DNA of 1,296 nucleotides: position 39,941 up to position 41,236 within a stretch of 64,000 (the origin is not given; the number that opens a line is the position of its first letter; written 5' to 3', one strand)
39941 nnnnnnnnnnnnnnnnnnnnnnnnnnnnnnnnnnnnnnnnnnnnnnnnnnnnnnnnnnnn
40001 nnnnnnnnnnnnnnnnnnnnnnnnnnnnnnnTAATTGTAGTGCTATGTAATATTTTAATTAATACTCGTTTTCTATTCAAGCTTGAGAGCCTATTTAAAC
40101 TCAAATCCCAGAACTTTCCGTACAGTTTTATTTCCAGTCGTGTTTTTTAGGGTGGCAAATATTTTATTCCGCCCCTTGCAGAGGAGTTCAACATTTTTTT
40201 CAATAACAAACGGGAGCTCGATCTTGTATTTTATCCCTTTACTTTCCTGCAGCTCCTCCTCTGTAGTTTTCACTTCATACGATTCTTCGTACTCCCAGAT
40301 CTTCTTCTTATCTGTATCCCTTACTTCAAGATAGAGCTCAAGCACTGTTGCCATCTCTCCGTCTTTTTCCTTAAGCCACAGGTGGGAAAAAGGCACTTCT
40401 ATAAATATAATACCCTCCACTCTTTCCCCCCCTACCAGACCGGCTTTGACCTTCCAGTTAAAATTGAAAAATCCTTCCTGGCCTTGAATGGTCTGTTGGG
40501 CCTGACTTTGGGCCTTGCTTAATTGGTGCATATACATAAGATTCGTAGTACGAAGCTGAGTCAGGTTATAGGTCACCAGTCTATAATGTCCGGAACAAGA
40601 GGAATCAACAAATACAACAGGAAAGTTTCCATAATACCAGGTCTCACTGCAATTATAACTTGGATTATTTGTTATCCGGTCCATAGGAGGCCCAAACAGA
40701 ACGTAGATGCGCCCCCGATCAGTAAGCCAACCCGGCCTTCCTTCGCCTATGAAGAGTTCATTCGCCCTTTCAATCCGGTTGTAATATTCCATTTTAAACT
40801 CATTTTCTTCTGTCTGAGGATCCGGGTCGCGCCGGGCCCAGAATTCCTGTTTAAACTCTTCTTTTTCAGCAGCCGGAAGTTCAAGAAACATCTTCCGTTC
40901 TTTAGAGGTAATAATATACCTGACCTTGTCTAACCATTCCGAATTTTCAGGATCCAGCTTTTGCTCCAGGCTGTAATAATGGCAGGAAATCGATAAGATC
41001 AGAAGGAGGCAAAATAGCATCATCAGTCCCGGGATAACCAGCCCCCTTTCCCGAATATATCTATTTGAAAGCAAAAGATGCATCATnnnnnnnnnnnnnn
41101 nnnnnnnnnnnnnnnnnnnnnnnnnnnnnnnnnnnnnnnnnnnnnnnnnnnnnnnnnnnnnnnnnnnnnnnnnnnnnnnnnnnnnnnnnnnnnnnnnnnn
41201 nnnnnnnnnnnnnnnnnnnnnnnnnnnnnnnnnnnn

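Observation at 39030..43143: Overlapping pair of GWxTD-domain genes plus TPR lipoprotein, convergent with tandem Oar-like outer-membrane genes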

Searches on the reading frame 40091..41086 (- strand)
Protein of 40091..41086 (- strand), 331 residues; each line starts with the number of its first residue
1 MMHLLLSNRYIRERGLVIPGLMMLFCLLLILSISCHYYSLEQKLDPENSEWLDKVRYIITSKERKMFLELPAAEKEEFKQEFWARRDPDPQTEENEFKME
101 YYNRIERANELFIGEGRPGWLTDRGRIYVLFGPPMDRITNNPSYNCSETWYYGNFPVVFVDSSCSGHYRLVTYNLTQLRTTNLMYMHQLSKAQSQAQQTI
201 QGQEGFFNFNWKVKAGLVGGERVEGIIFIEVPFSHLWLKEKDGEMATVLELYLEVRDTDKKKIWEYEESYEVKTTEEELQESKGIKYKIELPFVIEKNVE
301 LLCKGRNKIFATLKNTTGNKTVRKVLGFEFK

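Call 3: search_protein_families(library=pfam, proteins=[window:40091-41086:-], max_evalue=0.01)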
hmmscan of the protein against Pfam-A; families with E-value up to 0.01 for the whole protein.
window:40091-41086:- (331 aa): 1 family
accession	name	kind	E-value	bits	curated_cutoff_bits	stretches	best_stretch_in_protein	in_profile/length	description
PF20094.4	GWxTD_dom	-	9.7e-17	61.7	26.9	1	50-181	32-159/172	GWxTD domain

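Call 4: search_protein_families(library=ncbifam, proteins=[window:40091-41086:-], max_evalue=0.01)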
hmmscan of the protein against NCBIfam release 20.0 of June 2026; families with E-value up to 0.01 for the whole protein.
window:40091-41086:- (331 aa): 1 family
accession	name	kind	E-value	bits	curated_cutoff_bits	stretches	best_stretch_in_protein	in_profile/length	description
TIGR04514.1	GWxTD_dom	domain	1.4e-31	109.1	28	1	52-152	3-104/105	GWxTD domain-containing protein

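Call 8: search_solved_structures(query=window:40091-41086:-, max_evalue=10)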
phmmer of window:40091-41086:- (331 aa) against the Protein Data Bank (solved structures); distinct sequences matched with E-value up to 10: 4.
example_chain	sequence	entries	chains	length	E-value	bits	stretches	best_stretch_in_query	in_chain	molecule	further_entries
2gi7_A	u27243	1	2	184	0.85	11.8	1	143-174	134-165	GPVI protein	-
7nmu_AAA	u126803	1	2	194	0.93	11.7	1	143-174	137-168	Platelet glycoprotein VI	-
7r58_A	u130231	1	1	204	1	11.6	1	143-174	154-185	Platelet glycoprotein VI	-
2e7a_A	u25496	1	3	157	1.8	10.7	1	115-204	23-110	Tumor necrosis factor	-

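Call 14: find_homologous_proteins(query=window:40091-41086:-, max_evalue=0.001)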
Query window:40091-41086:- (331 aa): 1086 proteins with E <= 0.001 among 1724 candidates; the best 120 are listed.
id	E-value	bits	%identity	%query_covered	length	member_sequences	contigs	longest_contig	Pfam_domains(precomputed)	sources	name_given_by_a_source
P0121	9.0e-208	707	93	100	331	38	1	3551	PF20094.5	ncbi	-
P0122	5.5e-198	675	88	100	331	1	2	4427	PF20094.5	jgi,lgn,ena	-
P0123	2.3e-196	670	88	100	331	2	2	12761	PF20094.5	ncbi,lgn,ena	-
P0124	6.0e-196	668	87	100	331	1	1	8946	PF20094.5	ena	-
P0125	9.2e-185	631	82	100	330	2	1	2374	PF20094.5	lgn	-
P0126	1.0e-148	513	51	76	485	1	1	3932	PF20094.5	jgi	jgi:GWxTD domain-containing protein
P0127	1.7e-134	466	61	95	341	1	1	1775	PF20094.5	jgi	-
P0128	3.3e-133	462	61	95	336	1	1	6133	PF20094.5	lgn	-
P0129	1.1e-130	454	62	90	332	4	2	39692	PF20094.5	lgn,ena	-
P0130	1.3e-130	453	61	91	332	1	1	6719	PF20094.5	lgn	-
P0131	7.3e-129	448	59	98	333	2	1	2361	PF20094.5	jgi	jgi:GWxTD domain-containing protein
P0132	2.8e-128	446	59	100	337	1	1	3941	PF20094.5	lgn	-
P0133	4.6e-128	445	60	94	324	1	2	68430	PF20094.5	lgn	-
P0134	6.6e-128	444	58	95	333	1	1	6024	PF20094.5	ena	-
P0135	1.3e-127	443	62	91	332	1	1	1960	PF20094.5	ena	-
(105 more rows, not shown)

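Call 32: predict_structure(alignment_id=A3)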
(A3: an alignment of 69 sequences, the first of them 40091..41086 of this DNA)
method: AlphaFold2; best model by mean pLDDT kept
length: 331 residues; sequences in the alignment: 69
mean_pLDDT: 79.8   pTM: 0.60
mean pLDDT of the five models: 79.8, 78.8, 78.7, 78.1, 67.2
residues with pLDDT >= 90: 90; 70-90: 174; 50-70: 36; < 50: 31
segments of 3 or more residues with pLDDT < 50: 2-5, 174-186, 193-205
pLDDT, mean of each block of 10 residues (from residue 1): 51 69 83 86 94 90 93 94 84 83 92 87 87 78 73 75 84 46 47 44 58 87 91 82 87 90 93 82 79 89 87 86 85 64
secondary structure, 60 per line:
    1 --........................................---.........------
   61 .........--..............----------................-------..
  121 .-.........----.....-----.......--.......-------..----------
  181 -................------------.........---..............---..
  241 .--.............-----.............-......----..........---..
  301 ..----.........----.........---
elements in order: H3-42 H46-54 H61-69 H72-85 H96-111 H123-131 E136-140 E146-152 E155-161 H182-197 E210-218 E222-232 E239-241 E244-256 E262-274 H276-281 E286-295 H299-302 E307-315 E320-328

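Call 45: fold_search(model_id=the predicted structure, library=pdb)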
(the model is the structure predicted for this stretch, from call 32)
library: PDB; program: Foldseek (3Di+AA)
matches with E <= 10: 1352; with E <= 0.001: 83
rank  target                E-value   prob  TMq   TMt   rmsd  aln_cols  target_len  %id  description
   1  6byc                  3.0e-05  1.00  0.24  0.10   5.2       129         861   12  Crystal structure of the GH2 exo-beta-mannanase from Xanthomonas axonopodis pv. citri (released 2018-07-18)
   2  6byg_A                3.4e-05  1.00  0.25  0.10   4.7       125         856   12  Crystal structure of the nucleophile mutant (E575A) of the GH2 exo-beta-mannanase from Xanthomonas axonopodis pv. citr (released 2018-07-18)
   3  6bye_A                5.4e-05  1.00  0.27  0.11   4.6       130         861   10  Crystal structure of the GH2 exo-beta-mannanase from Xanthomonas axonopodis pv. citri in complex with mannose (released 2018-07-18)
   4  5t9g_A                7.2e-05  1.00  0.23  0.10   5.3       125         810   18  Crystal structure of BuGH2Cwt in complex with Galactoisofagomine (released 2017-09-13)
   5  1ggu_A                7.6e-05  1.00  0.25  0.13  10.0       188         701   10  HUMAN FACTOR XIII WITH CALCIUM BOUND IN THE ION SITE (released 1999-09-16)
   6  5t9a_C                8.1e-05  1.00  0.23  0.10   5.2       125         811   18  Crystal structure of BuGH2Cwt (released 2017-09-13)
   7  6byg_B                8.5e-05  1.00  0.23  0.10   4.7       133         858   12  Crystal structure of the nucleophile mutant (E575A) of the GH2 exo-beta-mannanase from Xanthomonas axonopodis pv. citr (released 2018-07-18)
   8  1f13_A                8.5e-05  1.00  0.27  0.14   8.2       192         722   10  RECOMBINANT HUMAN CELLULAR COAGULATION FACTOR XIII (released 1998-08-12)
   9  6byi_A                1.1e-04  1.00  0.25  0.10   4.9       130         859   10  Crystal structure of the acid-base mutant (E477A) of the GH2 exo-beta-mannanase from Xanthomonas axonopodis pv. citri (released 2018-07-18)
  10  1ggt_A                1.2e-04  1.00  0.26  0.14   8.5       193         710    9  THREE-DIMENSIONAL STRUCTURE OF A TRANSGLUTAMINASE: HUMAN BLOOD COAGULATION FACTOR XIII (released 1995-07-31)
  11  5m59_C                1.3e-04  1.00  0.27  0.06   6.5       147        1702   10  Crystal structure of Chaetomium thermophilum Brr2 helicase core in complex with Prp8 Jab1 domain (released 2016-12-21)
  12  5mhl_B                1.3e-04  1.00  0.24  0.13  10.5       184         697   10  FXIIIa in complex with the inhibitor Mi0621 (released 2017-12-20)
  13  5t9g_B                1.4e-04  1.00  0.23  0.10   5.2       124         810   18  Crystal structure of BuGH2Cwt in complex with Galactoisofagomine (released 2017-09-13)
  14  6qws                  1.4e-04  1.00  0.27  0.07   6.3       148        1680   11  Crystal structure of the Ski2 RNA-helicase Brr2 from Chaetomium thermophilum in the apo state (released 2020-01-15)
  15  1ggu_B                1.5e-04  1.00  0.24  0.13   9.7       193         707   11  HUMAN FACTOR XIII WITH CALCIUM BOUND IN THE ION SITE (released 1999-09-16)
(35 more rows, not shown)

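Call 65: search_solved_structures(query=A3, max_evalue=10)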
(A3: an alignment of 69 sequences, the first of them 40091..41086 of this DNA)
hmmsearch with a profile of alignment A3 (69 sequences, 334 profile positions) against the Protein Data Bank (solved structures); distinct sequences matched with E-value up to 10: 0.

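Call 66: search_protein_families(library=padloc, proteins=[window:40091-41086:-], max_evalue=0.01)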
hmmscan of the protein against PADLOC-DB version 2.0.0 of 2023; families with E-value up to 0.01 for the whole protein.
window:40091-41086:- (331 aa): 0 families
